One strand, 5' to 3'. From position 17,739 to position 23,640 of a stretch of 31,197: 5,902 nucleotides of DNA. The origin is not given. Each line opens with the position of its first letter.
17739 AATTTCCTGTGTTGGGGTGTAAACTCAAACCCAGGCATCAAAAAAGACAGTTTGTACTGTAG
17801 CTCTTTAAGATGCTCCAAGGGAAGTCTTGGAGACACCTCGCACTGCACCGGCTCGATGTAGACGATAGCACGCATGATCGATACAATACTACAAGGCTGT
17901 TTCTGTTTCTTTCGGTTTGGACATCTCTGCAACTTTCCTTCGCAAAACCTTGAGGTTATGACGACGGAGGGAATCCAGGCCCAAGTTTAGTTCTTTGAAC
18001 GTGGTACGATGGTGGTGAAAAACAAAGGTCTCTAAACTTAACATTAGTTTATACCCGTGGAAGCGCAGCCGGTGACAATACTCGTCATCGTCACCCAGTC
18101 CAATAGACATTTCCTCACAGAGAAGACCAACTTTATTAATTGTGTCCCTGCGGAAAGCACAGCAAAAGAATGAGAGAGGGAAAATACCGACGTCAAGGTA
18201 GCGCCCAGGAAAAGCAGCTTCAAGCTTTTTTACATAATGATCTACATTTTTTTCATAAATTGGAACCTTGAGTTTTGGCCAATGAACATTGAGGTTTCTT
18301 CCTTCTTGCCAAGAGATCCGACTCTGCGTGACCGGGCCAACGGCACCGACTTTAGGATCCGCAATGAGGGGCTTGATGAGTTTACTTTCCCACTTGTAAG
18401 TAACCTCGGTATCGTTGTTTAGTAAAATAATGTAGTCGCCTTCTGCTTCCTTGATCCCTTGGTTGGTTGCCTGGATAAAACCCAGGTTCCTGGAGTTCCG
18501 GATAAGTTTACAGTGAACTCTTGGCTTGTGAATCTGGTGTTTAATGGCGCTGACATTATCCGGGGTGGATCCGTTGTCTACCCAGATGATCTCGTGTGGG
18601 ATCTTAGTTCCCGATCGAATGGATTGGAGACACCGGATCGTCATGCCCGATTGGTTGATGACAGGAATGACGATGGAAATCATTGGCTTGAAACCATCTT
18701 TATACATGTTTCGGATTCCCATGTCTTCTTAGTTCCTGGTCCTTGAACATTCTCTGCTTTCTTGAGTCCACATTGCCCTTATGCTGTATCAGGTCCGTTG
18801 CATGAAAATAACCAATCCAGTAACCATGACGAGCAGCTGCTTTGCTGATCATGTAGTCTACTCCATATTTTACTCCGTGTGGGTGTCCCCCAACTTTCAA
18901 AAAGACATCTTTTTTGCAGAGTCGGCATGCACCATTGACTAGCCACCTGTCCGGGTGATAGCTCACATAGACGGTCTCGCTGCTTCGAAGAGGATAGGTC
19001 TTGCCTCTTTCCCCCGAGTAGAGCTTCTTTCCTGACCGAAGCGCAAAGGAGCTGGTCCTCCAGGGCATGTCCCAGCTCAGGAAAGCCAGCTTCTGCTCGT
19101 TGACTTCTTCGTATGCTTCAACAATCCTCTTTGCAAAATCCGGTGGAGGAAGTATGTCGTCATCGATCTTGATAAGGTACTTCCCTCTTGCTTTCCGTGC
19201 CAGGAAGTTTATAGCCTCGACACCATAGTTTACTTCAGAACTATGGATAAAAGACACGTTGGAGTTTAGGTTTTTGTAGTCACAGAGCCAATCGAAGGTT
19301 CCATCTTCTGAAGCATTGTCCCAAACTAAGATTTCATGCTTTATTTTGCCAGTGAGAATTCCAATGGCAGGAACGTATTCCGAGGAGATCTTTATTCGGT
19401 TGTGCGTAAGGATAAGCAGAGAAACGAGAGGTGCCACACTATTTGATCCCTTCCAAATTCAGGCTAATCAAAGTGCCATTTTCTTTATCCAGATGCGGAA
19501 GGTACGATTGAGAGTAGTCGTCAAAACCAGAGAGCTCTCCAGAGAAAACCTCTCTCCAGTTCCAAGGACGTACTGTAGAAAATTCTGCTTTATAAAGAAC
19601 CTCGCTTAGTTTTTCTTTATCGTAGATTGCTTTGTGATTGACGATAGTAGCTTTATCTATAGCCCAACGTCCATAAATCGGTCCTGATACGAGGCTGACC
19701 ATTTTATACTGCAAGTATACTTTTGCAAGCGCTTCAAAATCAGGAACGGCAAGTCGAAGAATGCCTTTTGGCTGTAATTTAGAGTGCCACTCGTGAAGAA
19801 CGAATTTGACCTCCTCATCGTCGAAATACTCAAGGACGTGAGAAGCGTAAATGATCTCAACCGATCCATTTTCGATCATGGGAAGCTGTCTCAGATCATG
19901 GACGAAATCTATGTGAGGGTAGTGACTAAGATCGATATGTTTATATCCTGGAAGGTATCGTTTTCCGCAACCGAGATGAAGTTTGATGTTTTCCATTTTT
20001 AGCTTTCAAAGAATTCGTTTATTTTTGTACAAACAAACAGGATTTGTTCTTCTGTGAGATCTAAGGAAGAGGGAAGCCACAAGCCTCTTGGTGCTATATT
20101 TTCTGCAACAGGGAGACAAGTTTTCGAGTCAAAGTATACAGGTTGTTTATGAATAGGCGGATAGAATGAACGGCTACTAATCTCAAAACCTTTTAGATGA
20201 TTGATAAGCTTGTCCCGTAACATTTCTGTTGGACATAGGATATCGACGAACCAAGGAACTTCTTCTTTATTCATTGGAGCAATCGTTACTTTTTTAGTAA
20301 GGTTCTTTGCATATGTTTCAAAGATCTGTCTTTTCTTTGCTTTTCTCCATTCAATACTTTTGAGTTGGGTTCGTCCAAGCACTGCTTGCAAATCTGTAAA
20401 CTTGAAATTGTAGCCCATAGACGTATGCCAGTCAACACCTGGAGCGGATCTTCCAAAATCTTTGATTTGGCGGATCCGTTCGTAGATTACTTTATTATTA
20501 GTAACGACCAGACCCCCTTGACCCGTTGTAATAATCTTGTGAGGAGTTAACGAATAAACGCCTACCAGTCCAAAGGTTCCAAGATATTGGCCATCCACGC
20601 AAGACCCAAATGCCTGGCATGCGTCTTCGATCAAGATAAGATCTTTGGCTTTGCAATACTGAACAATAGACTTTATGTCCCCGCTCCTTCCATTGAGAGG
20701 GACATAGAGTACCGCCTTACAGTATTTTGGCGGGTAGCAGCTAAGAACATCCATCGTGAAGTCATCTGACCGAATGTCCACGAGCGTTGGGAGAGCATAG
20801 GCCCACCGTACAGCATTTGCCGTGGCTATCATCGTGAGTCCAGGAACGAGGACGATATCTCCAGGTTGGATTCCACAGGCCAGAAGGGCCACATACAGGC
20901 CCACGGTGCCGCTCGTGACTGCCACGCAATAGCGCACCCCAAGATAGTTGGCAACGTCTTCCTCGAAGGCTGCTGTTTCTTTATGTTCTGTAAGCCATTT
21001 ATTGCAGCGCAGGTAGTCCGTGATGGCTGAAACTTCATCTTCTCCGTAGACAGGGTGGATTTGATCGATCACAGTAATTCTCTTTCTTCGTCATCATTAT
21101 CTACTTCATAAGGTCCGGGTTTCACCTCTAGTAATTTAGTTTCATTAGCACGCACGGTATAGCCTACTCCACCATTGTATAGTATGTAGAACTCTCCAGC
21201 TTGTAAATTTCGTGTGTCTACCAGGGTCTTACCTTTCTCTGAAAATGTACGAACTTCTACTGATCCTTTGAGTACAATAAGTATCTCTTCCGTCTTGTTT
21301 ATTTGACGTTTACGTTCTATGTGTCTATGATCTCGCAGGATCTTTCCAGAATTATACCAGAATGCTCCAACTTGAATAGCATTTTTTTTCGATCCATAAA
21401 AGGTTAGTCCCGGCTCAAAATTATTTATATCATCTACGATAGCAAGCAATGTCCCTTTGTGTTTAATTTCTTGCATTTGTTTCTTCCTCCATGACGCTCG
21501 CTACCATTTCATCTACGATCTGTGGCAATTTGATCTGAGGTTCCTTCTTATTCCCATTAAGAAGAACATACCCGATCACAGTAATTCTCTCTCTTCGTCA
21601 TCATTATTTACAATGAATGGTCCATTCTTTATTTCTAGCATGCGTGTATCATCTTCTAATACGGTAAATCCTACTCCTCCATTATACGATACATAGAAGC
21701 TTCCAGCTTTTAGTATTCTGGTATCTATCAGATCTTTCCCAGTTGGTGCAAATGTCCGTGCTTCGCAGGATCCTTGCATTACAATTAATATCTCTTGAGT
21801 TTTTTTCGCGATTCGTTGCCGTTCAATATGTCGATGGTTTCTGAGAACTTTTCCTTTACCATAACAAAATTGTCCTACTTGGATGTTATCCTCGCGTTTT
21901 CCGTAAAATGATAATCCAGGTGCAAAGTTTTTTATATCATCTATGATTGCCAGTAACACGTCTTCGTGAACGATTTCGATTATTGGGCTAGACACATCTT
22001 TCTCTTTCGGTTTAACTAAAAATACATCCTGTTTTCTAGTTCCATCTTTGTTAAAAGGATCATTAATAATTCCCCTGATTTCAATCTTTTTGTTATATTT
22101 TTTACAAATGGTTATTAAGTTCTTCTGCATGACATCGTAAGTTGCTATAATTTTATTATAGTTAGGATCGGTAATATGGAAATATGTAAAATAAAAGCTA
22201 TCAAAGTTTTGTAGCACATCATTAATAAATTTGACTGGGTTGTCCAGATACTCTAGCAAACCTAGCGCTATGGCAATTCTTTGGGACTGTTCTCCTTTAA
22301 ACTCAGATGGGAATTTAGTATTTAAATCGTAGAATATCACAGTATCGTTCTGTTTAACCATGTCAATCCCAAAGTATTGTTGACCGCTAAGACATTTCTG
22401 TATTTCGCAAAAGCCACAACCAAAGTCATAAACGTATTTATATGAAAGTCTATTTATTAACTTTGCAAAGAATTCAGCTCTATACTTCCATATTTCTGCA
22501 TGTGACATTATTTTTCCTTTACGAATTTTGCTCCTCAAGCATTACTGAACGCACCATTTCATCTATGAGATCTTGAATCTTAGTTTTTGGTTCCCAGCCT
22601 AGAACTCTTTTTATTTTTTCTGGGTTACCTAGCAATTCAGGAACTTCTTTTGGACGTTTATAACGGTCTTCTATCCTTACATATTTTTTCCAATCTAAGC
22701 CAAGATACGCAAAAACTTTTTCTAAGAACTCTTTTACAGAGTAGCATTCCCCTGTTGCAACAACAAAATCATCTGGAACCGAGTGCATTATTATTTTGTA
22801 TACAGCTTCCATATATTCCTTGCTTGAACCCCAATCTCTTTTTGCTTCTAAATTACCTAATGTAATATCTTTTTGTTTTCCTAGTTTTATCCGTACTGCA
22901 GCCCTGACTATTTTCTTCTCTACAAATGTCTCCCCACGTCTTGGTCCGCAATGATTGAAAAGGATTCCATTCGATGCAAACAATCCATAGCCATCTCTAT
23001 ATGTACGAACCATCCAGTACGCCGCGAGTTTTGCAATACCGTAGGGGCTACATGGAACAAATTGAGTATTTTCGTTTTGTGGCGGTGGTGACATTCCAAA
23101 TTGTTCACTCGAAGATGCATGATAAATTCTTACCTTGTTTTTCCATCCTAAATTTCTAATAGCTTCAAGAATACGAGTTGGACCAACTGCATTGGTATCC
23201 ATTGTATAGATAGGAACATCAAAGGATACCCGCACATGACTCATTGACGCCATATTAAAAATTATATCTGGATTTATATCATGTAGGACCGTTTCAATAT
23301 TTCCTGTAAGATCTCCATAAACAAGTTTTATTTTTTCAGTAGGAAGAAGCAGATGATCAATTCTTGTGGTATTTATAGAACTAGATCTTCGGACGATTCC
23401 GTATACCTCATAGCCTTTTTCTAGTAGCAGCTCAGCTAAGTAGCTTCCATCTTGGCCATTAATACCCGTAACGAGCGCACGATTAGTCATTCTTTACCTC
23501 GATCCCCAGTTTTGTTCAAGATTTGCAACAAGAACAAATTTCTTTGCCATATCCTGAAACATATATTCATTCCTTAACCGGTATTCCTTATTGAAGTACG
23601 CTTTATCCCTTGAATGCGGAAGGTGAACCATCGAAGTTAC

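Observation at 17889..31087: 13-kb self-contained, all-soluble glycan-biosynthesis island next to the replication module of a phage-like replicon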

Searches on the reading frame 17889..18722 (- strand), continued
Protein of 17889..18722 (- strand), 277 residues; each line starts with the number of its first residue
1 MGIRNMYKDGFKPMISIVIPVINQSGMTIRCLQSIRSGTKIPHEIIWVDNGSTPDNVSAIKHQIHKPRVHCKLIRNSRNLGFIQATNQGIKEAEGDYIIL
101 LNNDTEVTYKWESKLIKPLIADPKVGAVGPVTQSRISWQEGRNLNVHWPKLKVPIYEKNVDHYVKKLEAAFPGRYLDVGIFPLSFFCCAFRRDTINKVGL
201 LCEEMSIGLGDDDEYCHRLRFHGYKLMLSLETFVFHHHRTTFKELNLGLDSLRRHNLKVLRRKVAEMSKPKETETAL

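Call 72: fold_search(model_id=the predicted structure, library=viral)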
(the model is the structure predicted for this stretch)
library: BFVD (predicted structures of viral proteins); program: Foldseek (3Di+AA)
matches with E <= 10: 1250; with E <= 0.001: 343
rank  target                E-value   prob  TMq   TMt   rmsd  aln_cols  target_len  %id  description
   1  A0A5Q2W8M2            2.8e-15  1.00  0.67  0.38   5.7       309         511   19  (no name in the UniProt tables at hand)
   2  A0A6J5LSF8            1.0e-13  1.00  0.65  0.69   6.6       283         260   17  Glycosyltransferase 2-like [uncultured Caudovirales phage]
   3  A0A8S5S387            1.1e-13  1.00  0.57  0.34  11.2       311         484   20  Glycosyltransferase 2-like domain-containing protein [Siphoviridae sp. ctBLh2]
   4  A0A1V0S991            2.7e-13  1.00  0.67  0.19   7.5       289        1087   19  Glycosyltransferase family 2 [Catovirus CTV1]
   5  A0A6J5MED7            3.3e-13  1.00  0.69  0.71   4.4       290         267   13  COG1216 Predicted glycosyltransferases [uncultured Caudovirales phage]
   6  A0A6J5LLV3            3.7e-13  1.00  0.63  0.13   3.7       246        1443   18  Glyco_tranf_GTA_type domain containing protein [uncultured Caudovirales phage]
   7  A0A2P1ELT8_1          8.8e-13  1.00  0.59  0.21   7.2       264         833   19  Putative glycosyltransferase [Moumouvirus australiensis]
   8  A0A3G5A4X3            1.4e-12  1.00  0.61  0.35   7.1       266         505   20  Glycosyltransferase 2-like domain-containing protein [Homavirus sp.]
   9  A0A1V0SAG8            1.4e-12  1.00  0.61  0.46  10.0       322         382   17  Glycosyltransferase [Catovirus CTV1]
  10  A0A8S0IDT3            1.5e-12  1.00  0.68  0.37   8.0       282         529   20  (no name in the UniProt tables at hand)
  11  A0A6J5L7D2            2.2e-12  1.00  0.63  0.39   7.0       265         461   19  Glyco_tranf_GTA_type domain containing protein [uncultured Caudovirales phage]
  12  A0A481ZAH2            2.4e-12  1.00  0.58  0.25   7.7       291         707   18  Glycosyl transferase family 2 (Fragment) [Pithovirus LCPAC302]
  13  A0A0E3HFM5            3.7e-12  1.00  0.59  0.78   3.7       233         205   18  Glycosyl transferase family 2 [Synechococcus phage ACG-2014f]
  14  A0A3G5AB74            5.0e-12  1.00  0.62  0.26   7.8       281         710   20  Glycosyltransferase family 2 [Hyperionvirus sp.]
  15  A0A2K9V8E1            8.2e-12  1.00  0.59  0.17   7.6       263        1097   18  Glycosyltransferase [Bandra megavirus]
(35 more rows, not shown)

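Call 78: search_dna_similar(query=window:17889-18722:-, collection=phages, mode=protein, max_rows=15, max_evalue=0.001)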
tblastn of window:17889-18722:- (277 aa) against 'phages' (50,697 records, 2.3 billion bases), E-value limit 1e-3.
Records with a match: 69; places in all: 85; records where one place covers at least 80% of the query: 7.
Best place of each record, by identity: <60% 69.
By first word of the organism name: Bacteriophage 39; Listeria 7; Bacillus 6; Enterococcus 5; Salmonella 3; Staphylococcus 2; Acinetobacter 2; Prochlorococcus 2; Campylobacter 2; Pseudomonas 1.
By host as written in the record: - 44; Listeria monocytogenes 7; Enterococcus faecalis 2; Homo sapiens 2; Staphylococcus aureus 2; Prochlorococcus sp. MIT9515 2; Campylobacter jejuni 2; Bacillus subtilis BEST7003 2; and 5 more.
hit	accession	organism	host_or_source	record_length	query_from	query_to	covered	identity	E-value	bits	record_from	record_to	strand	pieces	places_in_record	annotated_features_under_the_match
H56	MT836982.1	Bacteriophage sp.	human fecal samples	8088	12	250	86%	27.8%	5e-9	62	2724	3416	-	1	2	record has no annotation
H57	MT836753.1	Bacteriophage sp.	human fecal samples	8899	8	236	83%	28.2%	5e-8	60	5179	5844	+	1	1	record has no annotation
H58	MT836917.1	Bacteriophage sp.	human fecal samples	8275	15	236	80%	26.0%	9e-9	62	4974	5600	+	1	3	record has no annotation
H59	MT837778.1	Bacteriophage sp.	human fecal samples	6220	15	237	81%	24.2%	3e-8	60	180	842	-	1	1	record has no annotation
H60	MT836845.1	Bacteriophage sp.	human fecal samples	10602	15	237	81%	23.5%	7e-5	50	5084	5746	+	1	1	record has no annotation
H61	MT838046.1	Bacteriophage sp.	human fecal samples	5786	15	237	81%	23.1%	3e-5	51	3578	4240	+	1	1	record has no annotation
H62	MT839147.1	Bacteriophage sp.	human fecal samples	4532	15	238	81%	21.7%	2e-6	55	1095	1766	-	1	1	record has no annotation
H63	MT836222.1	Bacteriophage sp.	human fecal samples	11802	8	199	69%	25.0%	4e-5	51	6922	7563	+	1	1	record has no annotation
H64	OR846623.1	Enterococcus phage Efs 1-1-1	Enterococcus faecalis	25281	2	129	46%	31.6%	4e-6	54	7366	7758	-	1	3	record has no annotation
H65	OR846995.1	Listeria phage LM 4-11-1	Listeria monocytogenes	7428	12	130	43%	33.6%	2e-5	52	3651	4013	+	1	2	record has no annotation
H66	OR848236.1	Listeria phage LM 4-14-1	Listeria monocytogenes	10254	14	129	42%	34.4%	3e-5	51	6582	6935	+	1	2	record has no annotation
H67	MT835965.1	Bacteriophage sp.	human fecal samples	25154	15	134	43%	33.1%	6e-9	62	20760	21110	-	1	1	record has no annotation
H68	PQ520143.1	Enterococcus phage IME_EF3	-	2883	2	129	46%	30.3%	2e-6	54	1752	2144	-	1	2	record has no annotation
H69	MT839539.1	Bacteriophage sp.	human fecal samples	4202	14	125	40%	34.5%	1e-8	61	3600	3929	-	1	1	record has no annotation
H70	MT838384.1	Bacteriophage sp.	human fecal samples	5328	15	134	43%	31.5%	5e-8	59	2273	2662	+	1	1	record has no annotation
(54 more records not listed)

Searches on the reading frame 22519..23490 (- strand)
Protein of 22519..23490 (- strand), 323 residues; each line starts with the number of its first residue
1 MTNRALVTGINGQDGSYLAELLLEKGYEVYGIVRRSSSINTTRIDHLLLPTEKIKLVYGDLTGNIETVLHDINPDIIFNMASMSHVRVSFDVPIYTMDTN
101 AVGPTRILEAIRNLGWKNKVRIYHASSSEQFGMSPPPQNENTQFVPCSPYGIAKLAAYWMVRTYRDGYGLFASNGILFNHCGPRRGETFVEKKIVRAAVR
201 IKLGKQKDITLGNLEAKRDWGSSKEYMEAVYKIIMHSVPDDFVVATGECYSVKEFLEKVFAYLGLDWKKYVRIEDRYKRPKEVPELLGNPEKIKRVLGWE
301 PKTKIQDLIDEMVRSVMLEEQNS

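Call 4: search_protein_families(library=pfam, proteins=[window:22519-23490:-], max_evalue=0.01)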
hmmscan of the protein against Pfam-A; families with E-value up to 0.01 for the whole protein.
window:22519-23490:- (323 aa): 4 families
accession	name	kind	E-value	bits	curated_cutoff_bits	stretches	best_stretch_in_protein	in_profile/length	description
PF16363.11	GDP_Man_Dehyd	-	6.4e-117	391.1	27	1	6-312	1-332/332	GDP-mannose 4,6 dehydratase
PF01370.27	Epimerase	-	3.8e-61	207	20.9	1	5-244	1-239/240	NAD dependent epimerase/dehydratase family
PF04321.23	RmlD_sub_bind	-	3.7e-06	26.7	27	1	5-165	3-140/287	RmlD substrate binding domain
PF02719.21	Polysacc_synt_2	-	0.00026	20.7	20.2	1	6-120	2-124/293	Polysaccharide biosynthesis protein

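Call 9: search_dna_similar(query=window:22519-23490:-, collection=phages, mode=protein, max_rows=25)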
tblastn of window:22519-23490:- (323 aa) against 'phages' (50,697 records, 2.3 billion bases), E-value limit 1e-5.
Records with a match: 258; places in all: 326; records where one place covers at least 80% of the query: 238.
Best place of each record, by identity: <60% 258.
By first word of the organism name: Escherichia 90; Synechococcus 67; Bacteriophage 27; Listeria 9; Marine 6; uncultured 5; Campylobacter 5; Prochlorococcus 4; Enterococcus 4; Salmonella 4; and 20 more.
By host as written in the record: - 101; Escherichia coli 25; Escherichia coli K-12 MG1655 14; Listeria monocytogenes 9; Synechococcus sp. 5; Escherichia sp. 5; Campylobacter jejuni 5; Synechococcus sp. MW02 4; and 57 more.
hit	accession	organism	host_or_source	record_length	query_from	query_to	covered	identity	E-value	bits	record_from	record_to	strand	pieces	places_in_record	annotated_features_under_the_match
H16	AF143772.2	Mycobacterium avium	-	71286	4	313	96%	53.5%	4e-109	354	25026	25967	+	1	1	mdhtA: mdhtA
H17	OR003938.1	Synechococcus phage DSL-LC03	Synechococcus sp.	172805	5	313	96%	52.9%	8e-104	338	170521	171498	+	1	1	GDP-mannose 4,6-dehydratase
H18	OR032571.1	Synechococcus phage DSL-LC02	Synechococcus sp.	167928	5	312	95%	52.7%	3e-104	340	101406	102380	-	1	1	GDP-mannose 4,6-dehydratase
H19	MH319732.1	Marine virus AG-345-E02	single cell amplified by WGA-X; seawater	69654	4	312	96%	52.3%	5e-102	333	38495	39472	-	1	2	record has no annotation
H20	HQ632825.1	Prochlorococcus phage P-SSM5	Prochlorococcus marinus NATL2A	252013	1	312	97%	51.5%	5e-101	330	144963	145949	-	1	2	GDP-mannose 4,6-dehydratase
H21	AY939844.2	Prochlorococcus phage P-SSM2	Prochlorococcus sp. NATL1A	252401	1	312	97%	51.5%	5e-101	330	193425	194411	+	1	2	GDP-D-mannose dehydratase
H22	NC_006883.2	Prochlorococcus phage P-SSM2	Prochlorococcus sp. NATL1A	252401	1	312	97%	51.5%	5e-101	330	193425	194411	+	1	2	nucleotide-sugar epimerase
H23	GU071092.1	Prochlorococcus phage P-SSM2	-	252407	1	312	97%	51.5%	5e-101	330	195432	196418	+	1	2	GDP-mannose 4,6-dehydratase | nucleotide-sugar epimerase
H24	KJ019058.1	Synechococcus phage ACG-2014f_Syn7803C8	-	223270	4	312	96%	51.7%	2e-106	346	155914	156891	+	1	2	GDP-D-mannose 4,6-dehydratase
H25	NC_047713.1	Synechococcus phage ACG-2014f_Syn7803C8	-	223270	4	312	96%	51.7%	2e-106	346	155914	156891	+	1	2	nucleotide-sugar epimerase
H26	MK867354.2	Synechococcus phage S-SCSM1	Synechococcus sp. WH 7803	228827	5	313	96%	51.7%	3e-103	337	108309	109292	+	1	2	GDP-mannose 4,6-dehydratase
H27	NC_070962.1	Synechococcus phage S-SCSM1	Synechococcus sp. WH 7803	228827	5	313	96%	51.7%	3e-103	337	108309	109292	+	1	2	nucleotide-sugar epimerase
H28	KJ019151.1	Synechococcus phage ACG-2014f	-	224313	4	312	96%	51.4%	7e-106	344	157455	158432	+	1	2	GDP-D-mannose 4,6-dehydratase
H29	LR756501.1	uncultured phage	metagenomic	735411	1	315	98%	50.3%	2e-96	317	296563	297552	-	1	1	record has no annotation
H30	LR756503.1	uncultured phage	metagenomic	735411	1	315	98%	50.3%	2e-96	317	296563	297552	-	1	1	record has no annotation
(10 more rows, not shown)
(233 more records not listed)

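Call 11: find_encoding_contigs(protein=window:22519-23490:-, flank=10000, max_places=6)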
Protein window:22519-23490:- (323 aa): no gene with exactly this product is on record in the collection.

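Call 16: search_protein_families(library=ncbifam, proteins=[window:22519-23490:-], max_evalue=0.01)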
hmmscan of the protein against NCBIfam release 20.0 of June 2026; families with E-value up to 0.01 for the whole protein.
window:22519-23490:- (323 aa): 19 families
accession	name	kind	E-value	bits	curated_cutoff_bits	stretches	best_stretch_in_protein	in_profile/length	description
TIGR01472.1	gmd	equivalog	1.2e-118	396.3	415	1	4-315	2-337/342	GDP-mannose 4,6-dehydratase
TIGR01181.1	dTDP_gluc_dehyt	equivalog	7.8e-29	100.8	365.1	1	5-314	2-309/321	dTDP-glucose 4,6-dehydratase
TIGR04180.1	EDH_00030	hypoth_equivalog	2.5e-28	99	475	1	6-303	2-296/297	NAD-dependent 4,6-dehydratase LegB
TIGR01179.1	galE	equivalog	5.4e-21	74.8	262.3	2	5-189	2-185/332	UDP-glucose 4-epimerase GalE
TIGR02622.1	CDP_4_6_dhtase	equivalog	3.9e-19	69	278.45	1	3-313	5-327/352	CDP-glucose 4,6-dehydratase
NF007582.0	PRK10217.1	equivalog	1.1e-14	54.4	698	1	63-237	64-243/355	dTDP-glucose 4,6-dehydratase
NF007490.0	PRK10084.1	subfamily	2.1e-13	50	649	1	64-238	64-251/361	dTDP-glucose 4,6-dehydratase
NF007956.0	PRK10675.1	subfamily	1.7e-07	30.7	394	1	4-156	2-155/338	UDP-glucose 4-epimerase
NF043036.1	ErythonDh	equivalog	1e-06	28.2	325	1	5-165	3-165/321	D-erythronate dehydrogenase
NF008872.0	PRK11908.1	equivalog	2.9e-06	26.6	294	1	4-138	3-129/349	bifunctional UDP-4-keto-pentose/UDP-xylose synthase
NF005998.1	PRK08125.1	equivalog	1.3e-05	23.9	777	1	3-135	316-440/649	bifunctional UDP-4-amino-4-deoxy-L-arabinose formyltransferase/UDP-glucuronic acid oxidase ArnA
NF011728.1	PRK15181.1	equivalog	1.6e-05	24.1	760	1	3-309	16-330/348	Vi polysaccharide biosynthesis UDP-N-acetylglucosaminuronic acid C-4 epimerase TviC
TIGR03466.1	HpnA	hypoth_equivalog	0.00018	20.5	367.65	1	4-143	2-131/327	hopanoid-associated sugar epimerase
NF052578.1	StrlDmthSdmBMthl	equivalog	0.00019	21.3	600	1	5-152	3-136/328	sterol demethylase protein SdmB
TIGR02197.1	heptose_epim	equivalog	0.00023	20.5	274.6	1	6-184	2-174/316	ADP-glyceromanno-heptose 6-epimerase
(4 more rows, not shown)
